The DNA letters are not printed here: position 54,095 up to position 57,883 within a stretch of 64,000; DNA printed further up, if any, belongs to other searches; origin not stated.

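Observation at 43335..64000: Six-gene tandem array (plus two inverted copies at 2.1-9.7 kb) of 'variable head / constant stalk' T9SS surface proteins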

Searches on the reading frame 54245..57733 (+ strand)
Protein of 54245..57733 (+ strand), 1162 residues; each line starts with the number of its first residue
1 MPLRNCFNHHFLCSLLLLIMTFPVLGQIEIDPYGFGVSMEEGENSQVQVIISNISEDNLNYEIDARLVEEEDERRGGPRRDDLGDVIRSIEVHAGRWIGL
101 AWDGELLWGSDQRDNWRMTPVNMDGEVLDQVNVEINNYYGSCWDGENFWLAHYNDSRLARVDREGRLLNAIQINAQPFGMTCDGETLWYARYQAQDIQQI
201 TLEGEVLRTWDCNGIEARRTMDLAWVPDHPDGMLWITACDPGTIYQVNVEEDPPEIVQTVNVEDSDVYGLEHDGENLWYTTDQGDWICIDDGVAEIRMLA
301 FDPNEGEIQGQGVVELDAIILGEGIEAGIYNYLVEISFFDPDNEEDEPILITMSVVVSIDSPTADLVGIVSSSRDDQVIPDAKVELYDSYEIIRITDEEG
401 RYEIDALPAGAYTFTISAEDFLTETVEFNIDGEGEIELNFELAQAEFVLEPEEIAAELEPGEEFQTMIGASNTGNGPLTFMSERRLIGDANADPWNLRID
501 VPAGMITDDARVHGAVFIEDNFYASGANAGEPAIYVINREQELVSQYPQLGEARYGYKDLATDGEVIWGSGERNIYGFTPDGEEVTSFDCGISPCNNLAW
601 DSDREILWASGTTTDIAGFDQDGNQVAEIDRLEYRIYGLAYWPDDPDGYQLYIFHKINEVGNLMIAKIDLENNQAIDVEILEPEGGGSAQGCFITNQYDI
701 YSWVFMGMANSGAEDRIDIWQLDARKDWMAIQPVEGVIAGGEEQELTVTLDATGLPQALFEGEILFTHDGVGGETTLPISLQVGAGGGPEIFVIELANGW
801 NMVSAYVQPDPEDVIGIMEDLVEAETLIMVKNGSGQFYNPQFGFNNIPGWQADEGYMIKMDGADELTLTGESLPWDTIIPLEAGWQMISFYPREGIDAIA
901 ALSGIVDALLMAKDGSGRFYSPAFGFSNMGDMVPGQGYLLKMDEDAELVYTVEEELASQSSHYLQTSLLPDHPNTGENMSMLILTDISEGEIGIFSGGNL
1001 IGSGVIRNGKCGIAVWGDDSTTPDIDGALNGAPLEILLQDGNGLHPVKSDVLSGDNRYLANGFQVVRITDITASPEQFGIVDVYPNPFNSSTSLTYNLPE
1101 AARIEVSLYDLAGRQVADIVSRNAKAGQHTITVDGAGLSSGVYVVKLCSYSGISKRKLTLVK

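Call 4: search_protein_families(library=pfam, proteins=[window:54245-57733:+], max_evalue=0.01)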
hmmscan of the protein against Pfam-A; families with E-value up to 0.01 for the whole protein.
window:54245-57733:+ (1162 aa): 8 families
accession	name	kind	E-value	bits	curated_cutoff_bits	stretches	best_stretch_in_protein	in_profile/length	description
PF18962.6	Por_Secre_tail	-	5e-11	43.2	27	1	1083-1157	1-72/75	Secretion system C-terminal sorting domain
PF13620.12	CarboxypepD_reg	-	8.8e-11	42.5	32.3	1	366-442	2-81/82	Carboxypeptidase regulatory-like domain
PF13715.12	CarbopepD_reg_2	-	7.2e-08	32.8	32.2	1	368-449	3-83/88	CarboxypepD_reg-like domain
PF24684.1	Vgb_lyase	-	1.9e-07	30.6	50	1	146-281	66-198/290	Virginiamycin B lyase family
PF21959.2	DUF6923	-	3.1e-07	30.9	27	0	512-590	90-169/234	Repeat of unknown function (DUF6923)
PF13860.13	FlgD_ig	-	6.3e-06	26.5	27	1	1091-1147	11-73/79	FlgD Ig-like domain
PF08450.18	SGL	-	9.6e-06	25.8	26.3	0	177-212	186-222/246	SMP-30/Gluconolactonase/LRE-like region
PF22544.2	HYDIN_VesB_CFA65-like_Ig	-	0.0014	19.2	25.5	0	726-778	46-96/100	HYDIN/CFA65/VesB-like, Ig-like domain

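Call 11: find_encoding_contigs(protein=window:54245-57733:+, flank=10000, max_places=6)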
Protein window:54245-57733:+ (1162 aa): no gene with exactly this product is on record in the collection.

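Call 17: search_protein_families(library=ncbifam, proteins=[window:54245-57733:+], max_evalue=0.01)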
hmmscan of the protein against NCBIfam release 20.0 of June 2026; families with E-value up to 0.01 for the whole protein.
window:54245-57733:+ (1162 aa): 7 families
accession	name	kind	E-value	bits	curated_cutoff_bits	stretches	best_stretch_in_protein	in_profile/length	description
TIGR04183.1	Por_Secre_tail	domain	1.2e-10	41.2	23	1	1083-1158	1-69/72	T9SS type A sorting domain-containing protein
NF038113.1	T9SSA_dep_M36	equivalog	6.4e-08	31.2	885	1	1081-1158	793-866/869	T9SS-dependent M36 family metallopeptidase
NF052345.1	S_layer_anammox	exception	4.9e-06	24.2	1400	1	357-466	1306-1414/1596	Kustd1514 family S-layer glycoprotein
NF052323.1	T9SSA_dep_M6i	equivalog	1.4e-05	23.2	600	1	1084-1147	961-1024/1043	T9SS-dependent M6-like inactivated metalloprotease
NF033708.1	T9SS_Cterm_ChiA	domain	0.00046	20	40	1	1105-1157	3-51/55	T9SS sorting signal type C domain-containing protein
NF033707.1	T9SS_sortase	equivalog_domain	0.0016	16.2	420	0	1081-1148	999-1076/1095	type IX secretion system sortase PorU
NF050177.1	TapA_OM_Porphy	equivalog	0.0031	16.3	500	1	1069-1151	459-534/544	TapA/TapC family T9SS-dependent outer membrane protein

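Call 64: predict_structure(alignment_id=A3)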
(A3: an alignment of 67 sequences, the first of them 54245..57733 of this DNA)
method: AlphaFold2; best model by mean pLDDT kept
length: 1162 residues; sequences in the alignment: 67
mean_pLDDT: 86.9   pTM: 0.47
mean pLDDT of the five models: 86.9, 86.9, 86.2, 85.2, 85.2
residues with pLDDT >= 90: 620; 70-90: 460; 50-70: 51; < 50: 31
segments of 3 or more residues with pLDDT < 50: 1-5, 21-25, 71-79, 957-960, 1072-1076
pLDDT, mean of each block of 10 residues (from residue 1): 55 76 59 92 91 89 82 42 83 85 92 88 89 88 94 93 93 92 92 88 91 74 85 83 86 82 82 90 89 74 91 93 83 90 80 91 94 92 88 93 93 92 92 91 93 88 93 94 84 86 91 92 93 94 94 89 94 93 94 93 95 95 93 92 91 86 89 90 82 90 91 88 89 94 95 85 93 90 70 90 91 91 93 92 92 92 91 87 93 87 92 93 91 92 94 56 74 89 88 92 90 92 86 91 82 92 89 48 56 76 88 88 81 80 85 79 62
secondary structure, 60 per line:
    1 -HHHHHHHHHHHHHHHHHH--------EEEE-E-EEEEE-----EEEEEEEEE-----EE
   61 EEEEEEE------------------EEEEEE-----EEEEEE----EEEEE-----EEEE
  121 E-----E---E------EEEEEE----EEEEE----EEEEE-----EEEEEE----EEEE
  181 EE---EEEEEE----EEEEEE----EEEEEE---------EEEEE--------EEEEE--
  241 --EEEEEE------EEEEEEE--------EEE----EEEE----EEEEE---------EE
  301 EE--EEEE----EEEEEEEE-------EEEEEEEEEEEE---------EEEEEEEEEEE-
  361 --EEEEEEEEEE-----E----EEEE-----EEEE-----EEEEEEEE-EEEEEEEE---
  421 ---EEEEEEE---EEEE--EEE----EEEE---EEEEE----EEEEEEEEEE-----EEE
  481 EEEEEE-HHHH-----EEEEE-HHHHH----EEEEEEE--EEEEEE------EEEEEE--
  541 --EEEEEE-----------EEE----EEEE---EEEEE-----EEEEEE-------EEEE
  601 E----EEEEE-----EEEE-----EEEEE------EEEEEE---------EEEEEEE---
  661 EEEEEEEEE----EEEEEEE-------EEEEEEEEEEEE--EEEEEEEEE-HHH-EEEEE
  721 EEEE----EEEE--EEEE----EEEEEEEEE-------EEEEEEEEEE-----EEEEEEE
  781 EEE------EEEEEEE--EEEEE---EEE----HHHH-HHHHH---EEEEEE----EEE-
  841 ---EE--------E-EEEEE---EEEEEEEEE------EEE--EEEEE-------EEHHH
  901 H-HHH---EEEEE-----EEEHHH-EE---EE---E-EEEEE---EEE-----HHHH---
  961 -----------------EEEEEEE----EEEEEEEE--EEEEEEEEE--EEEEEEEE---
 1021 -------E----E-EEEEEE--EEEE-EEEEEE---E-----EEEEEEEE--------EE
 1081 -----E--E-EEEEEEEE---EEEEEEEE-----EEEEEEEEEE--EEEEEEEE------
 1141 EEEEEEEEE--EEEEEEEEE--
elements in order (helices of 4 or more, strands of 3 or more residues): H2-19 E28-31 E35-39 E45-53 E59-67 E86-91 E97-102 E107-111 E117-121 E138-143 E148-152 E157-161 E167-172 E177-182 E186-191 E196-201 E206-211 E221-225 E234-238 E243-248 E255-261 E270-272 E277-280 E285-289 E299-302 E305-308 E313-320 E328-339 E349-359 E363-372 E383-386 E392-395 E401-408 E410-417 E424-430 E434-437 E440-442 E447-450 E454-458 E463-472 E478-486 H488-491 E497-501 H503-507 E512-518 E521-526 E533-538 E543-548 E560-562 E567-570 E574-578 E584-589 E597-601 E606-610 E616-619 E625-629 E636-641 E651-657 E661-669 E674-680 E688-699 E702-710 E716-724 E729-732 E735-738 E743-751 E759-768 E774-783 E790-796 E799-803 E807-809 H814-817 H819-823 E827-832 E837-839 E856-860 E864-872 E879-881 E884-888 H898-901 E909-913 E919-921 E938-942 E946-948 H954-957 E978-984 E989-996 E999-1007 E1010-1017 E1035-1040 E1043-1046 E1048-1053 E1063-1070 E1091-1098 E1102-1109 E1115-1124 E1127-1134 E1141-1149 E1152-1160

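Call 68: fold_search(model_id=the predicted structure, library=pdb)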
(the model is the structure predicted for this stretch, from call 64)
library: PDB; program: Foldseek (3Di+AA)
matches with E <= 10: 1847; with E <= 0.001: 963
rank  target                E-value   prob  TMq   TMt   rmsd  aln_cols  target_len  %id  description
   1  2ymu_A                1.2e-17  1.00  0.15  0.26  25.8       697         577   12  Structure of a highly repetitive propeller structure (released 2012-10-17)
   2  9n6v_LT               6.1e-15  1.00  0.16  0.19  25.6       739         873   12  SSU processome maturation and disassembly, State A (released 2025-11-05)
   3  5wyj_BE               6.7e-15  1.00  0.14  0.20  26.5       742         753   11  Cryo-EM structure of the 90S small subunit pre-ribosome (Dhr1-depleted, Enp1-TAP, state 1) (released 2017-03-29)
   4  9g33_UU               2.1e-14  1.00  0.16  0.20  25.4       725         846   12  Stalled 90S - Utp23-Krr1-deltaC3 (released 2025-06-18)
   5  9ijj_4G               3.1e-14  0.99  0.06  0.02  96.7      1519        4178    8  In situ structure of the central apparatus in mouse sperm axoneme. (released 2025-06-04)
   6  9n73_LT               3.2e-14  1.00  0.16  0.20  24.7       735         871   11  SSU processome maturation and disassembly, State G (released 2025-10-29)
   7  9n6z_LT               3.2e-14  1.00  0.16  0.20  25.3       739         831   10  SSU processome maturation and disassembly, State D (released 2025-11-05)
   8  6zqa_UU               4.3e-14  1.00  0.16  0.20  25.6       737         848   11  Cryo-EM structure of the 90S pre-ribosome from Saccharomyces cerevisiae, state A (Poly-Ala) (released 2020-09-23)
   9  9n77_LT               5.1e-14  1.00  0.16  0.20  24.5       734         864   10  SSU processome maturation and disassembly, State K (released 2025-11-05)
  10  9ijj_O                7.1e-14  0.99  0.05  0.05  109.1      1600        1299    8  In situ structure of the central apparatus in mouse sperm axoneme. (released 2025-06-04)
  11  9pwq_A                9.0e-14  1.00  0.13  0.10  46.2      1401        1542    9  Cryo-EM structure of receptor tyrosine kinase ROS1 extracellular domain in complex with NELL2 (released 2026-02-25)
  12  9n74_LQ               1.1e-13  1.00  0.14  0.19  26.6       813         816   10  SSU processome maturation and disassembly, State H (released 2025-10-29)
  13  5wlc_LT               1.1e-13  1.00  0.16  0.20  25.7       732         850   12  The complete structure of the small subunit processome (released 2017-09-27)
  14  7mqa_LT               1.4e-13  1.00  0.15  0.20  25.4       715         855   12  Cryo-EM structure of the human SSU processome, state post-A1 (released 2021-09-22)
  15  9ijj_4H               1.6e-13  1.00  0.06  0.02  105.3      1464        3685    9  In situ structure of the central apparatus in mouse sperm axoneme. (released 2025-06-04)
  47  8glv_Cq               1.1e-11  1.00  0.15  0.16  24.0       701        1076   11  96-nm repeat unit of doublet microtubules from Chlamydomonas reinhardtii flagella (released 2023-05-31)
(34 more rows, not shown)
